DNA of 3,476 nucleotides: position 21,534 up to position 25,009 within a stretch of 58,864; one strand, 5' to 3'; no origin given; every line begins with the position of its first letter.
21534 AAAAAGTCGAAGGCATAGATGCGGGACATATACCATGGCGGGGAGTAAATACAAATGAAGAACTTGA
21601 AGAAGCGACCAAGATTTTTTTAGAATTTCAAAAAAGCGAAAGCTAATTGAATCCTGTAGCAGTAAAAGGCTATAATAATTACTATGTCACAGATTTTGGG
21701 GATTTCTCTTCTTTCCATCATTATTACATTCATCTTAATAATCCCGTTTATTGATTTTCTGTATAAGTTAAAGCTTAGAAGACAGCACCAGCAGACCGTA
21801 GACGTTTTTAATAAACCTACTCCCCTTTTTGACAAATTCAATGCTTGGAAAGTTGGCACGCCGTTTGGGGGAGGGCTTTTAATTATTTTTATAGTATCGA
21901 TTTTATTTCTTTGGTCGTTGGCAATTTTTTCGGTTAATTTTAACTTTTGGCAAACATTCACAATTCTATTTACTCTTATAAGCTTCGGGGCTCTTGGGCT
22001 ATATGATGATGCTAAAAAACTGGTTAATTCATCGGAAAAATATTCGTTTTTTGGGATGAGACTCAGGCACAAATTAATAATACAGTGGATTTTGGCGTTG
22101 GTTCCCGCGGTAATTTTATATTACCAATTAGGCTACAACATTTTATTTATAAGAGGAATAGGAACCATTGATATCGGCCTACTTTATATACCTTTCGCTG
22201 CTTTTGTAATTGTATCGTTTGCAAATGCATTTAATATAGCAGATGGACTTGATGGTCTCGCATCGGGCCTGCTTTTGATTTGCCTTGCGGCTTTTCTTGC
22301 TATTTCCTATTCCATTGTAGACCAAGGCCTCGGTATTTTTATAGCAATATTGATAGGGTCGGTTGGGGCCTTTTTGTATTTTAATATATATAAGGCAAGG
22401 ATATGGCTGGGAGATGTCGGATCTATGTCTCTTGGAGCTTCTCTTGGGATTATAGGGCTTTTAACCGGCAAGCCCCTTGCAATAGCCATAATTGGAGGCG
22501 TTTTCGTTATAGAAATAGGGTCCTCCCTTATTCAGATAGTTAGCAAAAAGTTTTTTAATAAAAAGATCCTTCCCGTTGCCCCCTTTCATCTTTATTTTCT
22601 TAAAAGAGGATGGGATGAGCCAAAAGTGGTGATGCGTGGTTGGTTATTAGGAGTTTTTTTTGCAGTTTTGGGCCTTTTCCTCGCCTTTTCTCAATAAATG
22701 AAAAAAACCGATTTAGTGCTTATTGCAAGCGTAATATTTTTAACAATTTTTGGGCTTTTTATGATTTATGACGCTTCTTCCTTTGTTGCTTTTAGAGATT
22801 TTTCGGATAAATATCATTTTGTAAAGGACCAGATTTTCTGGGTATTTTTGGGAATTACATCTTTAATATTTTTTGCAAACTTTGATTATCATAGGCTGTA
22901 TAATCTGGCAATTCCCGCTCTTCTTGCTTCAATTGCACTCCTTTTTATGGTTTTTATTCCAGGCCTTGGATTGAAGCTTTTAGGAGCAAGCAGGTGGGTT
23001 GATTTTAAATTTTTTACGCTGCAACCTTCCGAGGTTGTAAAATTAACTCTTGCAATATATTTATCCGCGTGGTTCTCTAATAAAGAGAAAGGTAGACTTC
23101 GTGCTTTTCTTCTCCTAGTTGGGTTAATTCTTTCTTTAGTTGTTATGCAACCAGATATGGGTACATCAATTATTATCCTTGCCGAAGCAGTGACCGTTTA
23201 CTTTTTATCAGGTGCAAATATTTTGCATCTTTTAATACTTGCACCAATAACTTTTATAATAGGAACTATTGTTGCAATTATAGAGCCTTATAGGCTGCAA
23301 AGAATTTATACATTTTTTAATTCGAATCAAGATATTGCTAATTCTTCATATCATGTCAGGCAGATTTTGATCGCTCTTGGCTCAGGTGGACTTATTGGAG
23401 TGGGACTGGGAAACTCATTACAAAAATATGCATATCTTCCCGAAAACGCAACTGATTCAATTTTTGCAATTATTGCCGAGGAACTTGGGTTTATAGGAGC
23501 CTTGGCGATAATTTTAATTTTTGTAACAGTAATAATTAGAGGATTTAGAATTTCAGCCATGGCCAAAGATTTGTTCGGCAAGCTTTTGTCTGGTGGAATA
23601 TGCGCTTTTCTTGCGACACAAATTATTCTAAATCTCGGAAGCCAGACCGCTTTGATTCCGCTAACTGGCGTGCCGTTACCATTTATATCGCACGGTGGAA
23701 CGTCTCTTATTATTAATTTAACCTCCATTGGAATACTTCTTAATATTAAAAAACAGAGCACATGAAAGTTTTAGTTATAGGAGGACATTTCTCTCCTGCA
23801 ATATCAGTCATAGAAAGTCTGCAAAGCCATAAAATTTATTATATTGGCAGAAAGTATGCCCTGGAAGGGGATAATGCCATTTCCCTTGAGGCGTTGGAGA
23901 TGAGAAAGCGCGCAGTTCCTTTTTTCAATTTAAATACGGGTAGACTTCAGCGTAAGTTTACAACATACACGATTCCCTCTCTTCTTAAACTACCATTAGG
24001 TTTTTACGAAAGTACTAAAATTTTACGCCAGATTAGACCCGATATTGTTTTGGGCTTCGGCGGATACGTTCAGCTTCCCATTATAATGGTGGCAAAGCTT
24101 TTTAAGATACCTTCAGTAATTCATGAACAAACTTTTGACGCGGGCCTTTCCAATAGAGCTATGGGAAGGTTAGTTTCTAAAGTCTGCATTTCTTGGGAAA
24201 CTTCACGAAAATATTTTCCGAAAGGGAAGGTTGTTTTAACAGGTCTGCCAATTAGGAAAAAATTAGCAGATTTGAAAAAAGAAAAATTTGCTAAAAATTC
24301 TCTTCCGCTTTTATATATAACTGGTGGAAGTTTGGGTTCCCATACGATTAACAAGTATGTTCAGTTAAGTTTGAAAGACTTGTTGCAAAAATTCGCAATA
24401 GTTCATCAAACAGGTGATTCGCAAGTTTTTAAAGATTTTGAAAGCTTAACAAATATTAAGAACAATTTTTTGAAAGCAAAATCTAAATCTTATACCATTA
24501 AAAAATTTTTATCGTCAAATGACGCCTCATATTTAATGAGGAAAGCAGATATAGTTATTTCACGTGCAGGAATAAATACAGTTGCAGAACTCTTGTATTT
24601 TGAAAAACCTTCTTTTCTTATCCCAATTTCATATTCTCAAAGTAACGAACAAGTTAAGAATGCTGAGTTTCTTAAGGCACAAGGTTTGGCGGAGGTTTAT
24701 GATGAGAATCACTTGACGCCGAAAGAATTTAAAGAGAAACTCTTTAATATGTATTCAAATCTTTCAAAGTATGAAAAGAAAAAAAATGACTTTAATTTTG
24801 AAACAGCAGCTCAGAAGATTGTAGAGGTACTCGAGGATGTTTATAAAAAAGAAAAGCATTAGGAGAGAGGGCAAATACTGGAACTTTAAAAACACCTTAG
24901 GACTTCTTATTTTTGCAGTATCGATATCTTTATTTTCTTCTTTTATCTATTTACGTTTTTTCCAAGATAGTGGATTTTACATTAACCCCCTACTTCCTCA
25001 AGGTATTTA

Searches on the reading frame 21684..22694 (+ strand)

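Call 59: search_protein_families(library=pfam, proteins=[window:21684-22694:+], max_evalue=0.00001)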
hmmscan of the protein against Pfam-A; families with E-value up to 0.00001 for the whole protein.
window:21684-22694:+ (337 aa): 1 family
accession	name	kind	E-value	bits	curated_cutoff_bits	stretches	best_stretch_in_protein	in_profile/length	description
PF00953.26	Glycos_transf_4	-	4.8e-29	101.8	27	1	93-259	3-157/160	Glycosyl transferase family 4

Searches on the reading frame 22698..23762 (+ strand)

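Call 59: search_protein_families(library=pfam, proteins=[window:22698-23762:+], max_evalue=0.00001)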
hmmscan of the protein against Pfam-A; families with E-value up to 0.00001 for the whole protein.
window:22698-23762:+ (355 aa): 1 family
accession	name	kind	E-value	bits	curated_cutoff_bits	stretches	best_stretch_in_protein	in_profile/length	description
PF01098.24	FTSW_RODA_SPOVE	-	4.5e-93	312.5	26.4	1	8-354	4-354/356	Cell cycle protein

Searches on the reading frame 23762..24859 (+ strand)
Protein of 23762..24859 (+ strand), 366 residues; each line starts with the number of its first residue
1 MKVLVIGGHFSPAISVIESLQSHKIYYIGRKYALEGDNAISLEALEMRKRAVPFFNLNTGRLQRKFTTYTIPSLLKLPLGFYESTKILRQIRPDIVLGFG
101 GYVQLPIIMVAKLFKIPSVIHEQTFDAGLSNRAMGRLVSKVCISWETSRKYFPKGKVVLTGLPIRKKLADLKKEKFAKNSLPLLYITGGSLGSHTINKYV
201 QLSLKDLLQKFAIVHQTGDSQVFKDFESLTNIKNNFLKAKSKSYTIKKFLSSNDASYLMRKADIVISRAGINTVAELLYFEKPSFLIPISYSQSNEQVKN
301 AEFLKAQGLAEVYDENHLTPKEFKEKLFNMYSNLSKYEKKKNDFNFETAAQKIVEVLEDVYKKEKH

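Call 59: search_protein_families(library=pfam, proteins=[window:23762-24859:+], max_evalue=0.00001)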
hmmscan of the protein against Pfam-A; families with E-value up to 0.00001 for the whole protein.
window:23762-24859:+ (366 aa): 2 families
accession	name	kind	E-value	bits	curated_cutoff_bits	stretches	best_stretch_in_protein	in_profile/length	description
PF04101.22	Glyco_tran_28_C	-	1.6e-29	103.5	22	1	184-350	2-163/166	Glycosyltransferase family 28 C-terminal domain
PF03033.26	Glyco_transf_28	-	5.7e-20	72.2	26.2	1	7-142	9-138/139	Glycosyltransferase family 28 N-terminal domain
